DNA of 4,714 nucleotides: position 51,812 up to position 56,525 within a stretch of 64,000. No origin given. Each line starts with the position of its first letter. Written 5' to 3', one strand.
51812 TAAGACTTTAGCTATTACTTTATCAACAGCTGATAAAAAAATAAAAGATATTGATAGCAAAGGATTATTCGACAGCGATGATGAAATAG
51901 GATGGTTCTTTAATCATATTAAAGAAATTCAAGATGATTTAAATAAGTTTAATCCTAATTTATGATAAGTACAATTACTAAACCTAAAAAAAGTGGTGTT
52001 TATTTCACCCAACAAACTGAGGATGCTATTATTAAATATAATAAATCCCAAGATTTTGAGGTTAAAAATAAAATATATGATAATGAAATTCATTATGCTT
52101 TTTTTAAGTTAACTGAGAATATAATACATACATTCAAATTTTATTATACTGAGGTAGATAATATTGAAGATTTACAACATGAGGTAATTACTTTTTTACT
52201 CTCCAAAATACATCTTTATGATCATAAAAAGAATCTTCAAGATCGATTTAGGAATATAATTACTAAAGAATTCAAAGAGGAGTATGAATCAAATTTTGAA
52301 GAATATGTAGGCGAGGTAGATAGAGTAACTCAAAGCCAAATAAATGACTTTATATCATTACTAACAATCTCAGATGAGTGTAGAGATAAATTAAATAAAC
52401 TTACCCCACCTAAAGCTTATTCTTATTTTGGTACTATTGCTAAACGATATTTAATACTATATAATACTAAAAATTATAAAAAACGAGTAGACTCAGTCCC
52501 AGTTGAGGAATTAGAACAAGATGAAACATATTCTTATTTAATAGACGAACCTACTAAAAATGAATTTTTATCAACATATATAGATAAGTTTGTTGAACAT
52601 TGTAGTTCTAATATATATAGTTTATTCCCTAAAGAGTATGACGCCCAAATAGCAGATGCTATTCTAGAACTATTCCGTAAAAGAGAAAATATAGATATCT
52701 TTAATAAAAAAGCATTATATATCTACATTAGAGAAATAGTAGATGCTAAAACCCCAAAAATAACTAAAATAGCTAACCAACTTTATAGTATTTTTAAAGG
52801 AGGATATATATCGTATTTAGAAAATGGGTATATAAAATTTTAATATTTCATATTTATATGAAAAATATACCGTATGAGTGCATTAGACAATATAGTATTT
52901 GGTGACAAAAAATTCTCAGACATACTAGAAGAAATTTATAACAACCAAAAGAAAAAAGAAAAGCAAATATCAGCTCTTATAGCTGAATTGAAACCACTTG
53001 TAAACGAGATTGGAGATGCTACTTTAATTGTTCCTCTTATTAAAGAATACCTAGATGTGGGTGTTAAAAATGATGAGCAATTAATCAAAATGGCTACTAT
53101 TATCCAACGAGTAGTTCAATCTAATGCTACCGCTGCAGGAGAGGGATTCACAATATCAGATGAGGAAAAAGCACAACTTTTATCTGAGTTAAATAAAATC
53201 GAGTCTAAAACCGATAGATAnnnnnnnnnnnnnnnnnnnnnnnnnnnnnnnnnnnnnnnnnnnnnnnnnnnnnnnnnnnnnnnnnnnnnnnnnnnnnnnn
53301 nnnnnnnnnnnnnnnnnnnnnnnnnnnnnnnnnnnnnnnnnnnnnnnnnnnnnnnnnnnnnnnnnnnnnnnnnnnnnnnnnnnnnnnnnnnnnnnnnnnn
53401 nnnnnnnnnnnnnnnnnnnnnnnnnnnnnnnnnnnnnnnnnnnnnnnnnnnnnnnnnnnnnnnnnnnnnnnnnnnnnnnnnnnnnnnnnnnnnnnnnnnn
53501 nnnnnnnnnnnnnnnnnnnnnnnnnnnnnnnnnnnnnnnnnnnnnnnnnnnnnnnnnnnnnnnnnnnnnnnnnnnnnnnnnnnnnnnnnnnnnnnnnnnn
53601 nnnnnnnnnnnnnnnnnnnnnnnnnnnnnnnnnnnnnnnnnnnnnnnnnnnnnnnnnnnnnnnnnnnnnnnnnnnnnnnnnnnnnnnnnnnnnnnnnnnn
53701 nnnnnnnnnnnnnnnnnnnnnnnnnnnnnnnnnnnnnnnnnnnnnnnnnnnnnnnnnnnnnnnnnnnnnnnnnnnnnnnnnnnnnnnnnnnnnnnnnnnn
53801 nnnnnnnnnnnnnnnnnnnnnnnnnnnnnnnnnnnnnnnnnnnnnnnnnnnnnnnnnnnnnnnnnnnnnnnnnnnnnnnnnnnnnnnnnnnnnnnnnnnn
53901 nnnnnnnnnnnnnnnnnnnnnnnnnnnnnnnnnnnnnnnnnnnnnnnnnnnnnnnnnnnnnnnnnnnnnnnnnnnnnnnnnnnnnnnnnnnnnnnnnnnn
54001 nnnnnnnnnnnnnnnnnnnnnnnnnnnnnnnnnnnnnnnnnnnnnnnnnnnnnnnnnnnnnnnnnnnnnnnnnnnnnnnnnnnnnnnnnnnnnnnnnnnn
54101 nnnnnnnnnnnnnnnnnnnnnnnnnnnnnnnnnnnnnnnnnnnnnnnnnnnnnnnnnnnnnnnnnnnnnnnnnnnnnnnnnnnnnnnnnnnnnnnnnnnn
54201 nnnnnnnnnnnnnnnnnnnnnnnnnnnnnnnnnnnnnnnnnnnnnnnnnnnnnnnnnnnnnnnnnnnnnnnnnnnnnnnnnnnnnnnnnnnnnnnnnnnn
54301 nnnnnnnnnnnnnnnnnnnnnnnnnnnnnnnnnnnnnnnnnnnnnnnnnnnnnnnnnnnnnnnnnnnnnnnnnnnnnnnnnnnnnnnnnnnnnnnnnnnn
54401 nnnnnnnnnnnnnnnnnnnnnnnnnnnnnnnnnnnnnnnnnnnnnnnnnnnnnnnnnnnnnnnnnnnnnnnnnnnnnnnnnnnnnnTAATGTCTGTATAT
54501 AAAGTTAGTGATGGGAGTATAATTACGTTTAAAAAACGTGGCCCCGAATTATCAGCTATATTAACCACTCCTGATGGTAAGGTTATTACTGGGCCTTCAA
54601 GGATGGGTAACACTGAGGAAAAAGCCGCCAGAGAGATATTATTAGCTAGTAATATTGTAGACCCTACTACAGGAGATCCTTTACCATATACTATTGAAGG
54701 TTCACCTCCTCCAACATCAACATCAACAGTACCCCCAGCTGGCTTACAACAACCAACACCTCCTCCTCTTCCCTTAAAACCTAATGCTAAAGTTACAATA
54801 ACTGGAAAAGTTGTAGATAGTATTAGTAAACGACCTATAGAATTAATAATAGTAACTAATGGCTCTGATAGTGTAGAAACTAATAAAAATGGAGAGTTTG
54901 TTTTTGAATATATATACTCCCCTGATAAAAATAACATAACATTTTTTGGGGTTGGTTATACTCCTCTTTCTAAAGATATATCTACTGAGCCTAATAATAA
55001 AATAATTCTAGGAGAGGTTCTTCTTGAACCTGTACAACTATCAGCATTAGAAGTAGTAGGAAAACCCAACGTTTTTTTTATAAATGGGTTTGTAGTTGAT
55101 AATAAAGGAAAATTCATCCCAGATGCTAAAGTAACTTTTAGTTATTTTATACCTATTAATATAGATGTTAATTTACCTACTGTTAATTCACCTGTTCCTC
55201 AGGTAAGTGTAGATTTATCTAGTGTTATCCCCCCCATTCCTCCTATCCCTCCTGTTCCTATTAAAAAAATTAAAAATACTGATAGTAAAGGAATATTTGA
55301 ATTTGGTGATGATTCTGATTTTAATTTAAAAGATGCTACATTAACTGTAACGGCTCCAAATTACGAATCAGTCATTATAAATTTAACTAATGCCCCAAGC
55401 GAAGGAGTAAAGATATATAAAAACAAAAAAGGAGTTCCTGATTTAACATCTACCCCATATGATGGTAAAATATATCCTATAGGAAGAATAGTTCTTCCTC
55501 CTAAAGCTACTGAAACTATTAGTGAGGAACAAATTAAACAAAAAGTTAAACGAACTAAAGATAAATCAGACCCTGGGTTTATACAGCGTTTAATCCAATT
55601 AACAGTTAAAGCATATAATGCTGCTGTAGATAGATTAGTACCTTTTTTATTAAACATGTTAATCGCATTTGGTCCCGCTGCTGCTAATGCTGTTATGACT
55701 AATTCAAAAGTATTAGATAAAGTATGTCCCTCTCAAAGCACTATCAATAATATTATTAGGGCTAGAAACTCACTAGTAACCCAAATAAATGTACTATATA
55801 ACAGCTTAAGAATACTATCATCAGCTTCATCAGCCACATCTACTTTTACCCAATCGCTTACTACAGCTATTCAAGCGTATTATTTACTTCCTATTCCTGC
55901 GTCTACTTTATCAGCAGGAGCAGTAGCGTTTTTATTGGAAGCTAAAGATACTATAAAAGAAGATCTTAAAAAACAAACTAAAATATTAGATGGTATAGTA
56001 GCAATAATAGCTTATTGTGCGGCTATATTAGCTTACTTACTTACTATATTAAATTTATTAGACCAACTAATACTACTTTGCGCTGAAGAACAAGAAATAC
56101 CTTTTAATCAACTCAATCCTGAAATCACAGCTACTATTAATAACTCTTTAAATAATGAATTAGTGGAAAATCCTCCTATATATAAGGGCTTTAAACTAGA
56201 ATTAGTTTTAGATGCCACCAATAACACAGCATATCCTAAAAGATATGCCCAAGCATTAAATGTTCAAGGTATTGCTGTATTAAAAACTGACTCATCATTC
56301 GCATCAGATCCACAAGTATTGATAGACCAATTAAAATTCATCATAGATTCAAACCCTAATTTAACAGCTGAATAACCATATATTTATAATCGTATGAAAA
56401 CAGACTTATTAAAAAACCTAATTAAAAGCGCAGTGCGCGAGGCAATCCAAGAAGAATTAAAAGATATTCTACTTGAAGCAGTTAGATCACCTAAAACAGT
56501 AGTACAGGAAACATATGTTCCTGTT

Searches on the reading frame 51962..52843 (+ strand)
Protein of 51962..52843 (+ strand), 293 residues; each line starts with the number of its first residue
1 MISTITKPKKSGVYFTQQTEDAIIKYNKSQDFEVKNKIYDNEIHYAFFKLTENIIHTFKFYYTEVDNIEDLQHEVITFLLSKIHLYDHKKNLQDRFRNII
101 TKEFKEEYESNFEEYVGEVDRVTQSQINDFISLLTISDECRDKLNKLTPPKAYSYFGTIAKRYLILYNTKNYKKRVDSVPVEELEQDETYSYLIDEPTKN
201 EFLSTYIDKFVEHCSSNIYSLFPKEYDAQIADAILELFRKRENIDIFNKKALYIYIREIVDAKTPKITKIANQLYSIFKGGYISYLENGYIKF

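Call 92: search_protein_families(library=pfam, proteins=[window:51962-52843:+], max_evalue=0.01)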
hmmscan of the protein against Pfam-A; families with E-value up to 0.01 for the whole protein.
window:51962-52843:+ (293 aa): 1 family
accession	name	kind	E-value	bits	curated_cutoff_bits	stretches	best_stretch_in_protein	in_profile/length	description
PF11116.13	DUF2624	-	0.0091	17.2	24.7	0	231-276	36-80/83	Protein of unknown function (DUF2624)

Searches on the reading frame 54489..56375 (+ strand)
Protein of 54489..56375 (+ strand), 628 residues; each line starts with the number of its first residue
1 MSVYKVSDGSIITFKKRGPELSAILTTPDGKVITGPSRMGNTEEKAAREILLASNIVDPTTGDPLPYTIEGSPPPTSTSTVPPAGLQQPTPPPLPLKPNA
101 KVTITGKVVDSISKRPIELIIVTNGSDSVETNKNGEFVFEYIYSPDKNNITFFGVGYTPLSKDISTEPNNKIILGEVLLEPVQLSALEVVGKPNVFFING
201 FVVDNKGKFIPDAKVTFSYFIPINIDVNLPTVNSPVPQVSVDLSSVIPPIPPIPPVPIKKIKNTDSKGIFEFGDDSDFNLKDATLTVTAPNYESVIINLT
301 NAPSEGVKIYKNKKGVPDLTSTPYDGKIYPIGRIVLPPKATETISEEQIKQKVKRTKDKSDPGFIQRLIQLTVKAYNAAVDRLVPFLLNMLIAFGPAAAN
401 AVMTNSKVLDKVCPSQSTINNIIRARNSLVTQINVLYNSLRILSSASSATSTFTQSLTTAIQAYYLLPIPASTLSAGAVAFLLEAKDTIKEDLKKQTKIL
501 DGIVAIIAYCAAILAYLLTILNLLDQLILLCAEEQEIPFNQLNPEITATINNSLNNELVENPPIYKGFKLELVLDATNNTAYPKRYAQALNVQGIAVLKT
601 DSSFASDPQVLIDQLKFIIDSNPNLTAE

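Call 10: search_protein_families(library=phrogs, proteins=[window:54489-56375:+])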
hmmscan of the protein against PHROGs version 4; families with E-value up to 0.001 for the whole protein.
window:54489-56375:+ (628 aa): 0 families

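Call 11: search_dna_similar(query=window:54489-56375:+, collection=phages, mode=protein, max_rows=15)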
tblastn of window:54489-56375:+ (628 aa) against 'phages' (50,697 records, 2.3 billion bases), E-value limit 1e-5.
No match.

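Call 92: search_protein_families(library=pfam, proteins=[window:54489-56375:+], max_evalue=0.01)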
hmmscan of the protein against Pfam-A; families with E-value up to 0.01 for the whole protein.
window:54489-56375:+ (628 aa): 3 families
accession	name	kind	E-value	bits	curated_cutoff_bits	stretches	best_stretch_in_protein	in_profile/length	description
PF13620.12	CarboxypepD_reg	-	1.4e-10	41.8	32.3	1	103-169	1-72/82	Carboxypeptidase regulatory-like domain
PF13715.12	CarbopepD_reg_2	-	1.6e-07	31.7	32.2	1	104-174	1-72/88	CarboxypepD_reg-like domain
PF16371.11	MetallophosN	-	0.0055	17.3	35.6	0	112-140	5-33/77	N terminal of Calcineurin-like phosphoesterase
